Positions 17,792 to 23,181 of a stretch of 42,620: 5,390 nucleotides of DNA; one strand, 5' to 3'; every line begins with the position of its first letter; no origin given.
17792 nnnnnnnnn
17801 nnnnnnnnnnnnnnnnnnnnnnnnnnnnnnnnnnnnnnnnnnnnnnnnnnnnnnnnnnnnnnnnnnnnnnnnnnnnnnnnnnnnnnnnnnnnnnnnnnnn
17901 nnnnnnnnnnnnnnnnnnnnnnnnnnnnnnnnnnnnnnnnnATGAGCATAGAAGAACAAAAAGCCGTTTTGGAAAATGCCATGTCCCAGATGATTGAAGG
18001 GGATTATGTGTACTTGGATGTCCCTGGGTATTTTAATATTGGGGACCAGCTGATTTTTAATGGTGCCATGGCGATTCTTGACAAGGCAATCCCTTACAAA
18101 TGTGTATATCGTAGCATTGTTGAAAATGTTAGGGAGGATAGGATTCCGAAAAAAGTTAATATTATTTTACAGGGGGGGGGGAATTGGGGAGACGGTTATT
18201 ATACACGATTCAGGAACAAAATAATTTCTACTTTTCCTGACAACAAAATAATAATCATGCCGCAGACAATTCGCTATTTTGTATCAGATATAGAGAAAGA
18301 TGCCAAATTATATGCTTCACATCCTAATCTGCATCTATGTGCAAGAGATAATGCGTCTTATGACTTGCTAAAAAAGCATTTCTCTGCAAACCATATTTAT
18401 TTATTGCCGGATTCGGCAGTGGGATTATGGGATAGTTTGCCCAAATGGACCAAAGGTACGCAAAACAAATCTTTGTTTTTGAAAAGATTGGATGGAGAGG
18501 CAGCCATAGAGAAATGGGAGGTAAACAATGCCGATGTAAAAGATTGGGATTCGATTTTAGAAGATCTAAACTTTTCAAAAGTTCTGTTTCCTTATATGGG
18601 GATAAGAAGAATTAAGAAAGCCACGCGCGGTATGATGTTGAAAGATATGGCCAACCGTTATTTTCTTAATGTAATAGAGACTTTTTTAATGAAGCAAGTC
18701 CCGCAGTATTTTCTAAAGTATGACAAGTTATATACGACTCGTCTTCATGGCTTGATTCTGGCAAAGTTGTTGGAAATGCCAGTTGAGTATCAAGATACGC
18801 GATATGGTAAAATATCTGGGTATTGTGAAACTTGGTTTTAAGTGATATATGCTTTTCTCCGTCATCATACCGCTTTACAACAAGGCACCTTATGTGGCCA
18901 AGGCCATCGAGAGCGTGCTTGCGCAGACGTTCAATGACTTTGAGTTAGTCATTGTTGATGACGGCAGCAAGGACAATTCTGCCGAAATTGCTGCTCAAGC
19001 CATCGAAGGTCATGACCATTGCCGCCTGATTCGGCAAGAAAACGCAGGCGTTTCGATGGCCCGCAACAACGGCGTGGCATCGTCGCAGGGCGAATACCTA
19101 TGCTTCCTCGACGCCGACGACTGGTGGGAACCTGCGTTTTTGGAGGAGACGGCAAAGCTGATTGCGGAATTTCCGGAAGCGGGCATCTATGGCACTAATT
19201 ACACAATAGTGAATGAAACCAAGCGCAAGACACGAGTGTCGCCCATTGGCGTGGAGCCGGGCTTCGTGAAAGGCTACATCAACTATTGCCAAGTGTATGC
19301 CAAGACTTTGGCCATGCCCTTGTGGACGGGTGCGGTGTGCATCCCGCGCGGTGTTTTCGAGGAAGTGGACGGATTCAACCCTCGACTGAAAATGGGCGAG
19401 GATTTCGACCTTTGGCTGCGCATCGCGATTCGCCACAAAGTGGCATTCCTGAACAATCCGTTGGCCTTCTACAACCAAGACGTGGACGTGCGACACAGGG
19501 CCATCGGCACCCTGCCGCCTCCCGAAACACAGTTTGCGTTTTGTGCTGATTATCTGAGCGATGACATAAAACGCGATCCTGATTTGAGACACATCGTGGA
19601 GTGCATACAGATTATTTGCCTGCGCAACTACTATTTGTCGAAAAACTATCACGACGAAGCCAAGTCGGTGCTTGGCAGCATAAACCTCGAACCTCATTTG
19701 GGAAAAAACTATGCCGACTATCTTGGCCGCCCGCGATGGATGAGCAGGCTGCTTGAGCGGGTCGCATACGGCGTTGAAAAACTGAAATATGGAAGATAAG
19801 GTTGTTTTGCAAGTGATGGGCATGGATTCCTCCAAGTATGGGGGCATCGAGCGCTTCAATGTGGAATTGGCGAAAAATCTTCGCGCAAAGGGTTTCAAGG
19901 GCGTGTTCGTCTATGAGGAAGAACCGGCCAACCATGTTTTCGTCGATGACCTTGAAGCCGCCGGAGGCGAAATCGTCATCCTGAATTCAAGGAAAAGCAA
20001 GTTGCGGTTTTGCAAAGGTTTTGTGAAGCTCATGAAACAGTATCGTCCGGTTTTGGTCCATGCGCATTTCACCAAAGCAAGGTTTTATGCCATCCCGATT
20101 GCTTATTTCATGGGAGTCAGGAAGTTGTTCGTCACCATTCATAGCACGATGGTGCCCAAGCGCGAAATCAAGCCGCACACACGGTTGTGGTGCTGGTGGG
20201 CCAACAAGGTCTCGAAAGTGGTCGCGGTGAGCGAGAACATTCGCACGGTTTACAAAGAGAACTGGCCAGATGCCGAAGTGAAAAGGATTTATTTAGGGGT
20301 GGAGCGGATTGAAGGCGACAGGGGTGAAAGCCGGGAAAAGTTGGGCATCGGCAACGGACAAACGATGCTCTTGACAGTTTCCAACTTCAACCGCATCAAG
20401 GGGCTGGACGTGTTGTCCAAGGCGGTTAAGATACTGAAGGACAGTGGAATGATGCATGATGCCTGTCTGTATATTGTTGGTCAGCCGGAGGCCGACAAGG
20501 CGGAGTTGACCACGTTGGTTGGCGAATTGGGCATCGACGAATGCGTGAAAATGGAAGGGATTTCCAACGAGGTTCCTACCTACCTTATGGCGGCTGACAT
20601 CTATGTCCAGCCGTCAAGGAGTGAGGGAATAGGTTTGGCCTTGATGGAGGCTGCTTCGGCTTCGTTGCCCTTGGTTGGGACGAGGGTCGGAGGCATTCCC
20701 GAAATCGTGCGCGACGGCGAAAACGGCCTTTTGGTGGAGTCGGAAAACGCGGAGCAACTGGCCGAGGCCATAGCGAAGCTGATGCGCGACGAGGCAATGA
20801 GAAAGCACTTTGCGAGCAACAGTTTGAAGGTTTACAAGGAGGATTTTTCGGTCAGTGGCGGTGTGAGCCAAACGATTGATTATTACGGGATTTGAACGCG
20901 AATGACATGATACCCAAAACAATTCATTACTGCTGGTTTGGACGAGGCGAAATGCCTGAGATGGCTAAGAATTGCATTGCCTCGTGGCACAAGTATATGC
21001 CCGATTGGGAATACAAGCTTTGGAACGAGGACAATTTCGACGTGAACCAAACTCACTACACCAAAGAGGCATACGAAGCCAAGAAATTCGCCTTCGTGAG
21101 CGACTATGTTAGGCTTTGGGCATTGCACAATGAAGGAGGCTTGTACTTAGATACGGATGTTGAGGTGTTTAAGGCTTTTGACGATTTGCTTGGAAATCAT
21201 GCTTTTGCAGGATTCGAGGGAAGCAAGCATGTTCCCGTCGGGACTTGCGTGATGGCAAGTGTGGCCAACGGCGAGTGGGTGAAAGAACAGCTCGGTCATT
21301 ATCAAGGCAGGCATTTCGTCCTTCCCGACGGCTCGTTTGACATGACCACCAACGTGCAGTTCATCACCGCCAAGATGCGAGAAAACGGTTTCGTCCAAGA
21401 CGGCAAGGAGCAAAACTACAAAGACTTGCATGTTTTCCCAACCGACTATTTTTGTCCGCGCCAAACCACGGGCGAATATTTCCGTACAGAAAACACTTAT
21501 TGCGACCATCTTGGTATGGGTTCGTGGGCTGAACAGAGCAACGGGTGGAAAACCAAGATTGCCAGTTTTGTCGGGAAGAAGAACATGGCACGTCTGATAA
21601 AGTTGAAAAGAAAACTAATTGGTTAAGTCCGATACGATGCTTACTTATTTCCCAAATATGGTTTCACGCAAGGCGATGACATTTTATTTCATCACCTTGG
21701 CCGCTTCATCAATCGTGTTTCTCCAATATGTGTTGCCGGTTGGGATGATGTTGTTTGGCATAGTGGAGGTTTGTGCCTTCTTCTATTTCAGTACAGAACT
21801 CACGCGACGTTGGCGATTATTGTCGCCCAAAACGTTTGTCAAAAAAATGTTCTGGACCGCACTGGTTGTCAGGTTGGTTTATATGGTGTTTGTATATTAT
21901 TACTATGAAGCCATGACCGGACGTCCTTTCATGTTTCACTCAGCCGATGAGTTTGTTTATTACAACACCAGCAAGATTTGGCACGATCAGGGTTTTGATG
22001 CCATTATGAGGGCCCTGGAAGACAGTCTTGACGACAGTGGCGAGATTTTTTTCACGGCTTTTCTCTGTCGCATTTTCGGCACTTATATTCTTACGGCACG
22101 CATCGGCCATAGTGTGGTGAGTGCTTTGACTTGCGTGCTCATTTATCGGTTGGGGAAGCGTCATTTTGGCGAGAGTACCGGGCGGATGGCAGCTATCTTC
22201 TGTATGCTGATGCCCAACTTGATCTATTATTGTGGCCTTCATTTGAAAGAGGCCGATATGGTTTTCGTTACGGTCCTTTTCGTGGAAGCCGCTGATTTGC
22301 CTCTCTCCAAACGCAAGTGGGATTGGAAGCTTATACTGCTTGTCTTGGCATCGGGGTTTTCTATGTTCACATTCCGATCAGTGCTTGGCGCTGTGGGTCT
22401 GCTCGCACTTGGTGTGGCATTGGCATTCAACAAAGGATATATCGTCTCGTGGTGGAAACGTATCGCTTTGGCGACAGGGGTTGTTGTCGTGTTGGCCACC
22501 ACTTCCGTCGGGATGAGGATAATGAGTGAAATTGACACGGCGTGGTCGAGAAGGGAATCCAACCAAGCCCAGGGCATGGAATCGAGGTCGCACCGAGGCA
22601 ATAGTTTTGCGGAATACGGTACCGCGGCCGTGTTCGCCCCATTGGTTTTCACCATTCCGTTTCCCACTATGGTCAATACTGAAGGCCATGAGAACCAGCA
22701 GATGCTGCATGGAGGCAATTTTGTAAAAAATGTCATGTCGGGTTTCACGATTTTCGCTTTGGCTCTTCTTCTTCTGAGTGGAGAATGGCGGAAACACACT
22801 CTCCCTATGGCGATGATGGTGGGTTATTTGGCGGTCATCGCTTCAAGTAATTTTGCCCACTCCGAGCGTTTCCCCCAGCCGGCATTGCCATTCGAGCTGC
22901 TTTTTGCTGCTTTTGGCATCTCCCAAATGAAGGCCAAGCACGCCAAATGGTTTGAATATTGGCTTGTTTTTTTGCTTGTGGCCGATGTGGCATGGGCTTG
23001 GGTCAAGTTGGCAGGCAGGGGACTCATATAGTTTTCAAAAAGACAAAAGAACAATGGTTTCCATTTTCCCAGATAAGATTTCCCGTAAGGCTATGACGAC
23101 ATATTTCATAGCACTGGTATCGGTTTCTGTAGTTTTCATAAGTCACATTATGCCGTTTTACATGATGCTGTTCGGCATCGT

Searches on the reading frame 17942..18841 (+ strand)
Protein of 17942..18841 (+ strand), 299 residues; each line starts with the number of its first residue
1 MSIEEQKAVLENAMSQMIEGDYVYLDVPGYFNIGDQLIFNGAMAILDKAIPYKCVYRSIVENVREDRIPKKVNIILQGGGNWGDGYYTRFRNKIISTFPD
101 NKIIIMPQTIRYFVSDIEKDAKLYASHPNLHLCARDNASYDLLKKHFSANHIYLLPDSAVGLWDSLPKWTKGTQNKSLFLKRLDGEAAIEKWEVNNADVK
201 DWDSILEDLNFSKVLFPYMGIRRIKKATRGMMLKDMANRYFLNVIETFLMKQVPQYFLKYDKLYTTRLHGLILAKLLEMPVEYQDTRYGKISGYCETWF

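Call 6: search_protein_families(library=pfam, proteins=[window:17942-18841:+], max_evalue=0.01)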
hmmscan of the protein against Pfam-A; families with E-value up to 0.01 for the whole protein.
window:17942-18841:+ (299 aa): 1 family
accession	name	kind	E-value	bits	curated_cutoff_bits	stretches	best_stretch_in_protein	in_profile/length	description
PF04230.19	PS_pyruv_trans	-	3.8e-23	83.2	25.3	1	32-274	1-266/280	Polysaccharide pyruvyl transferase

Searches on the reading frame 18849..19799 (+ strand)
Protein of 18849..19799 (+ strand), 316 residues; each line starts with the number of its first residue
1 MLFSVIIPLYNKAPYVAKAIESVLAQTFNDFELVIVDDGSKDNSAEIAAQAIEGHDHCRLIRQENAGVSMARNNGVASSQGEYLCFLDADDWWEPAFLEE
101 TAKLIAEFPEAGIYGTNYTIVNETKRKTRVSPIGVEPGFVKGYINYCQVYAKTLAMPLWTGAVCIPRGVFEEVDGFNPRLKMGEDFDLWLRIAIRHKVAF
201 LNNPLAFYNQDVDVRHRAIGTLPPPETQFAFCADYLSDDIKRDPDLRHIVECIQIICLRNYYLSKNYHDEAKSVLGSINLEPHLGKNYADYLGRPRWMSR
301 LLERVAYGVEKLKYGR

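Call 6: search_protein_families(library=pfam, proteins=[window:18849-19799:+], max_evalue=0.01)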
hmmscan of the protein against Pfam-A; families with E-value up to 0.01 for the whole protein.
window:18849-19799:+ (316 aa): 5 families
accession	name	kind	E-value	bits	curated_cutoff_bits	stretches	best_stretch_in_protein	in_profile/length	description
PF00535.33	Glycos_transf_2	-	2e-37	129.1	23.3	1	4-133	1-131/168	Glycosyl transferase family 2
PF13641.12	Glyco_tranf_2_3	-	5.8e-18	66.2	27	1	3-201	3-204/230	Glycosyltransferase like family 2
PF10111.15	Glyco_tranf_2_2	-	1.7e-17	64.2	27.3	1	4-198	1-205/276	Glycosyltransferase like family 2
PF13632.12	Glyco_trans_2_3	-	1.5e-08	35.1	27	1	85-200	3-115/198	Glycosyl transferase family group 2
PF13704.12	Glyco_tranf_2_4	-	0.00036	21.4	27.5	1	11-91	2-82/98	Glycosyl transferase family 2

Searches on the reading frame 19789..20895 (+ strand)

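Call 7: search_protein_families(library=pfam, proteins=[window:19789-20895:+], max_evalue=0.001)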
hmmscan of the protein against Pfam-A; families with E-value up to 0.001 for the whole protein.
window:19789-20895:+ (368 aa): 6 families
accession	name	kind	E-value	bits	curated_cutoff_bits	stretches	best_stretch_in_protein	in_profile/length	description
PF00534.26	Glycos_transf_1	-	2e-38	132.1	26.4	1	178-345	2-169/172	Glycosyl transferases group 1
PF13692.12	Glyco_trans_1_4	-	8.3e-35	120.6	27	1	193-334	3-142/142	Glycosyl transferases group 1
PF13439.12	Glyco_transf_4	-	5.5e-16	59.5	28.5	1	17-172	1-167/170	Glycosyltransferase Family 4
PF20706.3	GT4-conflict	-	4e-15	56.1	26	1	148-340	158-363/385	Family 4 Glycosyltransferase in conflict systems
PF13579.12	Glyco_trans_4_4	-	2.3e-06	28.5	29.7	1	18-152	1-139/158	Glycosyl transferase 4-like domain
PF13524.12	Glyco_trans_1_2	-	0.00022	21.6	25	1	261-347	39-127/144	Glycosyl transferase-like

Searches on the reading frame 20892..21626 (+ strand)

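Call 7: search_protein_families(library=pfam, proteins=[window:20892-21626:+], max_evalue=0.001)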
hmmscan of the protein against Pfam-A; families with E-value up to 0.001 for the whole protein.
window:20892-21626:+ (244 aa): 3 families
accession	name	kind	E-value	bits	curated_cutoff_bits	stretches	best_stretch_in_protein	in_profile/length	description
PF04488.21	Gly_transf_sug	-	4.8e-15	56.5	23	1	22-104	1-91/93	Glycosyltransferase sugar-binding region containing DXD motif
PF05704.18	Caps_synth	-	2.2e-12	47.4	24.5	1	6-113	45-157/278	Capsular polysaccharide synthesis protein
PF12919.13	TcdA_TcdB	-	3.5e-09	36.8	23.6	1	52-90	156-194/382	TcdA/TcdB catalytic glycosyltransferase domain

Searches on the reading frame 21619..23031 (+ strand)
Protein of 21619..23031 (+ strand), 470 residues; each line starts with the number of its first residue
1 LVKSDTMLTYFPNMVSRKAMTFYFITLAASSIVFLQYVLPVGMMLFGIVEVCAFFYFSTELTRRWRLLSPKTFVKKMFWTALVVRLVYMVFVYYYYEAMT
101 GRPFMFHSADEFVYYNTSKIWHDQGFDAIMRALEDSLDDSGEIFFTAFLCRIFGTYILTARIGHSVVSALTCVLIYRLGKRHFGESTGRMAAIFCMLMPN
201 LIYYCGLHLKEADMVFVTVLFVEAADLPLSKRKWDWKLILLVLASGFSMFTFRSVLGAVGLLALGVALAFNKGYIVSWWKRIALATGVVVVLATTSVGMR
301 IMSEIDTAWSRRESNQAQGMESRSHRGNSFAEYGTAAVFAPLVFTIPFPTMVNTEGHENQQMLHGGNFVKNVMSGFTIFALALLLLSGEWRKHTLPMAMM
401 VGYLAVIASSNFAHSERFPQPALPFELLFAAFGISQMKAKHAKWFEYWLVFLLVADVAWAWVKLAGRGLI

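Call 7: search_protein_families(library=pfam, proteins=[window:21619-23031:+], max_evalue=0.001)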
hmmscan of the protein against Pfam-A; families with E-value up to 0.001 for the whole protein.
window:21619-23031:+ (470 aa): 1 family
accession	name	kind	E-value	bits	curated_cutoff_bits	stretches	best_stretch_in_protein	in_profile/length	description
PF13231.12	PMT_2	-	7.1e-08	33.3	26.1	1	144-296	8-155/160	Dolichyl-phosphate-mannose-protein mannosyltransferase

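Call 50: search_protein_families(library=ncbifam, proteins=[window:21619-23031:+], max_evalue=0.01)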
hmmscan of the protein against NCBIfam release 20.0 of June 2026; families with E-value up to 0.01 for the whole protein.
window:21619-23031:+ (470 aa): 1 family
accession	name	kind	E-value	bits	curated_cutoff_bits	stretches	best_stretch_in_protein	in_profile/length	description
TIGR04154.1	archaeo_STT3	subfamily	0.0045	15.4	450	1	158-203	96-141/831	oligosaccharyl transferase, archaeosortase A system-associated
